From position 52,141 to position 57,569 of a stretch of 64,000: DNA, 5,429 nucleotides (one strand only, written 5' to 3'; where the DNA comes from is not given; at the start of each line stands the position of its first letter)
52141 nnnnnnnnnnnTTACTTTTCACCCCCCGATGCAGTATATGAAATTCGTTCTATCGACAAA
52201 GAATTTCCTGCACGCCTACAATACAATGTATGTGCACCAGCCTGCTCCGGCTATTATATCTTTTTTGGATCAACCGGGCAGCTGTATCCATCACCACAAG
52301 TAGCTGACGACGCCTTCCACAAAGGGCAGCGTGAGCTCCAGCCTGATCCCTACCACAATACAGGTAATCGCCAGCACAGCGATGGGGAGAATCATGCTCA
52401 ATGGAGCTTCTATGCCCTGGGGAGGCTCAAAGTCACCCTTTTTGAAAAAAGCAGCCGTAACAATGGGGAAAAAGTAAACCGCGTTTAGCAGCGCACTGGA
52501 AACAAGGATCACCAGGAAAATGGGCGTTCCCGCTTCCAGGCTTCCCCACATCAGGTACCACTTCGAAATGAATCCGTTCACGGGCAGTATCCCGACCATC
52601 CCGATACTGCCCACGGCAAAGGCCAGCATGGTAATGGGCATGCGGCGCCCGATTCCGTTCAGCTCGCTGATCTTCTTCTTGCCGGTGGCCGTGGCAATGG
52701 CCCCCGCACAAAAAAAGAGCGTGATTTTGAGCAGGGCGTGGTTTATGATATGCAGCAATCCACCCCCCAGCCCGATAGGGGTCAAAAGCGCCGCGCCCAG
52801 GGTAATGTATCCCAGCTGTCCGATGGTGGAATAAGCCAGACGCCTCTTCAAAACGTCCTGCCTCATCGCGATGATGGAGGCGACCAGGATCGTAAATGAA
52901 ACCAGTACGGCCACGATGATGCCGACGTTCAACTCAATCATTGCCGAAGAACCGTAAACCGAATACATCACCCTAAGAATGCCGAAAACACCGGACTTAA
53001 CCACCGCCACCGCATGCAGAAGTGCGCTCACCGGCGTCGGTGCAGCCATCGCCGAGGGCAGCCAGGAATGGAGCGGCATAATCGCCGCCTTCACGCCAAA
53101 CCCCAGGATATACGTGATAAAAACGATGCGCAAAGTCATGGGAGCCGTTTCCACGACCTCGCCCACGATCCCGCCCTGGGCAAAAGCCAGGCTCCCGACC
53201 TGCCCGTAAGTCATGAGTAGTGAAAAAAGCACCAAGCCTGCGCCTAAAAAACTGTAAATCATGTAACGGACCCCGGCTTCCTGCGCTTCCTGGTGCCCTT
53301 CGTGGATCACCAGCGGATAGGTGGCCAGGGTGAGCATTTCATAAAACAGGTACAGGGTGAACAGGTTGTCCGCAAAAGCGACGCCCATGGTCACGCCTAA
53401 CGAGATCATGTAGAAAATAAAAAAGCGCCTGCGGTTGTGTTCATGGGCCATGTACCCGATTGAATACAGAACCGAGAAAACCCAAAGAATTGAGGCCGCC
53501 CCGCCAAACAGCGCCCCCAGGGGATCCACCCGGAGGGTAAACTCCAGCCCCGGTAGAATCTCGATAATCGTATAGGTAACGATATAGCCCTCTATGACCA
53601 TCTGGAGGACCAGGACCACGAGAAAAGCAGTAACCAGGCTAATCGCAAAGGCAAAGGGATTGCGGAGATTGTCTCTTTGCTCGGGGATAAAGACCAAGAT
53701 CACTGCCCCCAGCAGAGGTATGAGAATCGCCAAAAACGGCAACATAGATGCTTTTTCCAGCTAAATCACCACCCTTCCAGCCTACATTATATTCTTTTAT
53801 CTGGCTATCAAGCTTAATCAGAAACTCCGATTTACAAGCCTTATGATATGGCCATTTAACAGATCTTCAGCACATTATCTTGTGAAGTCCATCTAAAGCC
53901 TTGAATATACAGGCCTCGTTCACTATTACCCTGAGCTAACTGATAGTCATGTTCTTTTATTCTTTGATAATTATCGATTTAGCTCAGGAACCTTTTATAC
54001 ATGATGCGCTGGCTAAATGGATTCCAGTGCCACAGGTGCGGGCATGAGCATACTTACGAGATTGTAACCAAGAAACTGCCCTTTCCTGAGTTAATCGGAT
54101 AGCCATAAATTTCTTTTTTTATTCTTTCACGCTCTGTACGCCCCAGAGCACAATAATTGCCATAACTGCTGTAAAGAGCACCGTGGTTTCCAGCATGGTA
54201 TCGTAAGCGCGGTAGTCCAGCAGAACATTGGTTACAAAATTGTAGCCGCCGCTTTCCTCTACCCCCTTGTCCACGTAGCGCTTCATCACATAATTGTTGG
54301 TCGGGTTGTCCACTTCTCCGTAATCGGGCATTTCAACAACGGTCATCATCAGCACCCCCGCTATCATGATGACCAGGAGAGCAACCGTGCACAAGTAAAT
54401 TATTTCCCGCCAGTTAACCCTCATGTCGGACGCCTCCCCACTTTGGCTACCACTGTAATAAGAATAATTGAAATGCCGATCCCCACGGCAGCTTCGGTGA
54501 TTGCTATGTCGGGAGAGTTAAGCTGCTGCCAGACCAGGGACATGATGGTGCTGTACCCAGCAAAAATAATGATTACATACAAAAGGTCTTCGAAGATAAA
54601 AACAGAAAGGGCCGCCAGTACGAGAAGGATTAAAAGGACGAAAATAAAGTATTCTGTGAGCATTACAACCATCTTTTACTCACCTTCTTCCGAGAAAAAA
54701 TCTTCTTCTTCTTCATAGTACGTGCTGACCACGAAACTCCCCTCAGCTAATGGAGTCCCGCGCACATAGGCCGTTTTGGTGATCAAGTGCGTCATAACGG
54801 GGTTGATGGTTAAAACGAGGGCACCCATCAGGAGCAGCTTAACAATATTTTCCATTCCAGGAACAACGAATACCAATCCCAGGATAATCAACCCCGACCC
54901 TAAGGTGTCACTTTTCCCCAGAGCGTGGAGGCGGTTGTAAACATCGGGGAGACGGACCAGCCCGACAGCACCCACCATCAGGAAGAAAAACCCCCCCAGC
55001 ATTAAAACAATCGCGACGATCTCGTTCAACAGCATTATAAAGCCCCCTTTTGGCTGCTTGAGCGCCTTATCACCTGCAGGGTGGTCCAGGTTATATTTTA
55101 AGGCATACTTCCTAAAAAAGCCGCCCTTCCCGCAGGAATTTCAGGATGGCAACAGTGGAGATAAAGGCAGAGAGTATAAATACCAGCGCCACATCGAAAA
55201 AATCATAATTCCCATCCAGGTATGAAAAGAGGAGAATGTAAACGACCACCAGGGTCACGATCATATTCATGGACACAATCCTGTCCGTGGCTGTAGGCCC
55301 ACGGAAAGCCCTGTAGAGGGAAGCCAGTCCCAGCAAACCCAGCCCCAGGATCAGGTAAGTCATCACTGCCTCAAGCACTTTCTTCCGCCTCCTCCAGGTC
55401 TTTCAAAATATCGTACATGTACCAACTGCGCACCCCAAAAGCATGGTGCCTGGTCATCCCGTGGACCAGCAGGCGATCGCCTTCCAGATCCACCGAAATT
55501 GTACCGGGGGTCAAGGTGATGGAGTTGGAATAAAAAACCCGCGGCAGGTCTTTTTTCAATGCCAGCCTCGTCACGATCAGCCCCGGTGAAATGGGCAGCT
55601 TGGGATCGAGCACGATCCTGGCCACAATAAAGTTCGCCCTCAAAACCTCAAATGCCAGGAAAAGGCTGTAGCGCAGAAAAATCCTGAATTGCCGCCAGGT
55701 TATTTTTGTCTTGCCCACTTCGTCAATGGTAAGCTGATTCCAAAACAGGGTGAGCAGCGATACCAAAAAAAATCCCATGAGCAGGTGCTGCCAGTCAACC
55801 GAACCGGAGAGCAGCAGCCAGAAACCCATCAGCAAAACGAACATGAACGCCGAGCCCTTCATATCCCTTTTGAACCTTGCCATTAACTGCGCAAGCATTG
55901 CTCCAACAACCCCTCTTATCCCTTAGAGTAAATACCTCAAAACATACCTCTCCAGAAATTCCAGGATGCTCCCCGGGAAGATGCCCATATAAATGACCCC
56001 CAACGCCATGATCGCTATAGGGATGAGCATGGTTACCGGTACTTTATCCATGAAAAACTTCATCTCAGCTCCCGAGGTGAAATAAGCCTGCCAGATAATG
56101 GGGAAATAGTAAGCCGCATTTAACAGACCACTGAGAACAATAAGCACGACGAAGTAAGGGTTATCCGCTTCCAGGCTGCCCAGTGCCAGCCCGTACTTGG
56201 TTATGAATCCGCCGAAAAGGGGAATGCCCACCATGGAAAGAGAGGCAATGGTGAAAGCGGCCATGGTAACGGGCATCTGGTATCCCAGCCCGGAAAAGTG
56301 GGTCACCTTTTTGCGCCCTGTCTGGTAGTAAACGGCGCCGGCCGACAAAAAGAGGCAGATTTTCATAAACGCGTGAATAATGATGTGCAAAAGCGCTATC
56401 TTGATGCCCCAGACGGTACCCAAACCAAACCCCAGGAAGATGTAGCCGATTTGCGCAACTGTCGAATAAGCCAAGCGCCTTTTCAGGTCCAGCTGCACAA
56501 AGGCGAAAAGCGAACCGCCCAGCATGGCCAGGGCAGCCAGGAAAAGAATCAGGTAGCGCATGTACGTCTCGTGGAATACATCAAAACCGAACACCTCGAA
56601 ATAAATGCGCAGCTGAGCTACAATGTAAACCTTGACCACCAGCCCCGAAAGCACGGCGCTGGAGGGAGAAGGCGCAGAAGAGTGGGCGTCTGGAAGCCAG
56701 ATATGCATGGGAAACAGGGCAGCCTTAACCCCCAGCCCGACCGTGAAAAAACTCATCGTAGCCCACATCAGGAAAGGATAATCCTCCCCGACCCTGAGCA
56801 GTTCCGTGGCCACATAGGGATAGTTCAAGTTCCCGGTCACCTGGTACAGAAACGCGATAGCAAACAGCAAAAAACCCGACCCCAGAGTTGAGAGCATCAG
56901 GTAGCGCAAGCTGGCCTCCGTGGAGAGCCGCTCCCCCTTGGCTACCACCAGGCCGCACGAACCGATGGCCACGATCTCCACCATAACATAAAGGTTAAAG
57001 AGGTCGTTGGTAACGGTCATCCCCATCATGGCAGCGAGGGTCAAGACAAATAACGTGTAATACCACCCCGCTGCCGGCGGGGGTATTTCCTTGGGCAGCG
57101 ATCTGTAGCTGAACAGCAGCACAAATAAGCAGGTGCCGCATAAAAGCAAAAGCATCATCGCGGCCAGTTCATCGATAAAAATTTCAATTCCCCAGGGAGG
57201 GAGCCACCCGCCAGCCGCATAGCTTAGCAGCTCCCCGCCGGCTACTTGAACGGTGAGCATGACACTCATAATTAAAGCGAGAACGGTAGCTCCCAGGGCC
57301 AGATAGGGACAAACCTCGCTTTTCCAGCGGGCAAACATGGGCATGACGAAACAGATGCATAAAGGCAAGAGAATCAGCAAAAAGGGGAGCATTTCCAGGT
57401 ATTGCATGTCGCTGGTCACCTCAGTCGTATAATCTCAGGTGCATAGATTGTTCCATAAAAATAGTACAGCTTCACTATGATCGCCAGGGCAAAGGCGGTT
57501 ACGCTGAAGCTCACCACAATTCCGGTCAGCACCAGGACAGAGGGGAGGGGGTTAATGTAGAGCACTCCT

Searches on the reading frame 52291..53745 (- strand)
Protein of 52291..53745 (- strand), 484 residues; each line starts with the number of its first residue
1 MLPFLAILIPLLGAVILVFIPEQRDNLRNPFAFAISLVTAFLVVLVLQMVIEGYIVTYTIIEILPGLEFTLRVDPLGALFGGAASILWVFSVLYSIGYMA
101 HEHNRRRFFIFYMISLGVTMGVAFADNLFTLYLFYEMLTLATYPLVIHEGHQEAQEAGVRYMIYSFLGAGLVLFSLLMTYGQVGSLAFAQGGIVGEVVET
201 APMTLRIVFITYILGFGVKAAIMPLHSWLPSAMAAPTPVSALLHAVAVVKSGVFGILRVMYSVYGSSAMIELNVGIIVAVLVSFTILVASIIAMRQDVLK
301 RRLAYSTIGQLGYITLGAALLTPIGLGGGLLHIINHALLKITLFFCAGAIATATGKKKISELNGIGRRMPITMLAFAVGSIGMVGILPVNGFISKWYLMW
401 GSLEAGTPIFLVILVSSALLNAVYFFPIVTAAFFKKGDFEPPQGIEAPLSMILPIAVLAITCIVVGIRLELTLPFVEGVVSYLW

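Call 53: search_protein_families(library=ncbifam, proteins=[window:52291-53745:-])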
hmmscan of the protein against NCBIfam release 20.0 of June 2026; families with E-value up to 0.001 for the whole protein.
window:52291-53745:- (484 aa): 73 families (the best 25 are shown)
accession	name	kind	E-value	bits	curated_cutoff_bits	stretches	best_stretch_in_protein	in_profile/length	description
NF006236.0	PRK08375.1-1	equivalog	6.6e-159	530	663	1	3-480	9-492/493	putative monovalent cation/H+ antiporter subunit D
NF005561.0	PRK07234.1-1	equivalog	2.7e-149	498.6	718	1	3-438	9-444/569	putative monovalent cation/H+ antiporter subunit D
NF005140.0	PRK06589.1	equivalog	1.7e-92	310.8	470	1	7-465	17-473/489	putative monovalent cation/H+ antiporter subunit D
NF006240.0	PRK08376.1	subfamily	5.8e-74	249.9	662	1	3-467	7-490/521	putative monovalent cation/H+ antiporter subunit D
NF006419.0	PRK08668.1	equivalog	1.8e-73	248.3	617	1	6-478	7-476/613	NADH dehydrogenase subunit M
NF009288.0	PRK12648.1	equivalog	1.8e-71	241.5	1104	1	4-472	4-474/954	monovalent cation/H+ antiporter subunit A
NF005086.0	PRK06521.1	equivalog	2.6e-70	237.7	667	1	6-481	10-504/669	hydrogenase 4 subunit B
NF005097.0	PRK06525.1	equivalog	1.1e-69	235.4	430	1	5-464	7-470/480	hydrogenase 4 subunit D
NF005141.0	PRK06590.1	equivalog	1.1e-66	226.1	556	1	4-468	6-467/615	NADH-quinone oxidoreductase subunit L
NF006241.0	PRK08377.1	equivalog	4.1e-64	217.4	645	1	4-469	6-463/494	NADH dehydrogenase subunit N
NF009305.0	PRK12662.1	equivalog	2e-62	211.5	700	1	2-467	5-474/492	putative monovalent cation/H+ antiporter subunit D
TIGR01974.1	NDH_I_L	subfamily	3.1e-62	211.4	407.5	1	4-470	4-480/630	NADH-quinone oxidoreductase subunit L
NF009287.0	PRK12647.1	equivalog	7.9e-62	209.9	937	1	3-471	3-469/773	putative monovalent cation/H+ antiporter subunit A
TIGR01972.1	NDH_I_M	subfamily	7.8e-60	202.9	263.8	1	6-473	4-472/486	NADH-quinone oxidoreductase subunit M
TIGR00940.1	2a6301s01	subfamily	9e-60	202.8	920.45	1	5-480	4-501/793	monovalent cation:proton antiporter subunit A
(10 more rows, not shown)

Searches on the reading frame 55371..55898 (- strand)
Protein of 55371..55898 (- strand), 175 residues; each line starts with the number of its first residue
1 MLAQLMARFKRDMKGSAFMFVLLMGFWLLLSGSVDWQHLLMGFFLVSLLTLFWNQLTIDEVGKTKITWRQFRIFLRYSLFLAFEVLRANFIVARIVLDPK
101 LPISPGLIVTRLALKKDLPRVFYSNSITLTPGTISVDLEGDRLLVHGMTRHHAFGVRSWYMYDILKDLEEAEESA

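Call 60: search_protein_families(library=pfam, proteins=[window:55371-55898:-], max_evalue=0.00001)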
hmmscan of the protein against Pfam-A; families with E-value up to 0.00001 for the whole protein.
window:55371-55898:- (175 aa): 1 family
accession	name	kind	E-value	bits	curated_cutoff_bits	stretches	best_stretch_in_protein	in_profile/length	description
PF01899.21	MNHE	-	2.7e-30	105.5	27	1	20-149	1-123/145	Na+/H+ ion antiporter subunit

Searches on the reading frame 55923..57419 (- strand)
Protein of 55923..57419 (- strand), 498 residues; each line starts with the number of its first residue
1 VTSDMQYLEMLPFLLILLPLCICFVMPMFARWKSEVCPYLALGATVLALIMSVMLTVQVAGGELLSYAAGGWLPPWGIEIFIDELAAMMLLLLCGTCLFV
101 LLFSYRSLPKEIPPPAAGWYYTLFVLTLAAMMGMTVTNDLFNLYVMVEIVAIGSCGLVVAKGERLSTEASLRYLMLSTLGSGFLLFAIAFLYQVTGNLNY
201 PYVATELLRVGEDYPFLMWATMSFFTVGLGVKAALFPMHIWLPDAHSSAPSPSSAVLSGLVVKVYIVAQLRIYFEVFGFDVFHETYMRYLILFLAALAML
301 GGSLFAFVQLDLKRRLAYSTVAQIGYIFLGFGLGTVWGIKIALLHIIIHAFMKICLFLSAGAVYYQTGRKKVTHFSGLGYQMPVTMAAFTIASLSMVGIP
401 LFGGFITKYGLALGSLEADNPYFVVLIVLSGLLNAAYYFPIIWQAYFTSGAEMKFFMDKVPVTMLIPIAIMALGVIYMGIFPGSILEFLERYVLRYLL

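Call 53: search_protein_families(library=ncbifam, proteins=[window:55923-57419:-])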
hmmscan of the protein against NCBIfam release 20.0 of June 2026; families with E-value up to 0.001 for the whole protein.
window:55923-57419:- (498 aa): 75 families (the best 25 are shown)
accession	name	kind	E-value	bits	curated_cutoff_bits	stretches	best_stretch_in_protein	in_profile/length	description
NF009305.0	PRK12662.1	equivalog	5.5e-88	295.9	700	1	9-493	3-487/492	putative monovalent cation/H+ antiporter subunit D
NF006241.0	PRK08377.1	equivalog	2.5e-85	287.4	645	1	12-491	5-472/494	NADH dehydrogenase subunit N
NF006240.0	PRK08376.1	subfamily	6.5e-82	276.1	662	1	9-487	4-497/521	putative monovalent cation/H+ antiporter subunit D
NF006236.0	PRK08375.1-1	equivalog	1.3e-81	275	663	1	17-491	10-490/493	putative monovalent cation/H+ antiporter subunit D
NF009306.0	PRK12663.1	equivalog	8.7e-75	252.4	542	1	15-489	5-474/498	Na+/H+ antiporter subunit D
NF005561.0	PRK07234.1-1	equivalog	2.6e-72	244.4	718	1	11-452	8-445/569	putative monovalent cation/H+ antiporter subunit D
NF006419.0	PRK08668.1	equivalog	8e-69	233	617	1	16-491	8-476/613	NADH dehydrogenase subunit M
TIGR01770.1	NDH_I_N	subfamily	4.4e-68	230.4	332.6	1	8-485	2-471/472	NADH-quinone oxidoreductase subunit NuoN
NF005818.0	PRK07691.1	equivalog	5.1e-68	230.3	586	1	14-491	8-478/496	Na+/H+ antiporter subunit D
NF005140.0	PRK06589.1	equivalog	1.4e-60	205.6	470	1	14-481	13-476/489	putative monovalent cation/H+ antiporter subunit D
TIGR00944.1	2a6301s04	subfamily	4.2e-60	204.3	692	1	14-473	5-456/463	multicomponent K+/H+ antiporter, MrpD/PhaD subunit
NF009308.0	PRK12665.1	equivalog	7.1e-59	199.7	585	1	7-446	4-437/531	Na+/H+ antiporter subunit D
NF005086.0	PRK06521.1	equivalog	7.2e-58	196.6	667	1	14-493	10-503/669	hydrogenase 4 subunit B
TIGR01972.1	NDH_I_M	subfamily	5.3e-55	187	263.8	1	14-492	3-478/486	NADH-quinone oxidoreductase subunit M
NF009309.0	PRK12666.1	equivalog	9.3e-54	183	476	1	9-491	5-500/529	monovalent cation/H+ antiporter subunit D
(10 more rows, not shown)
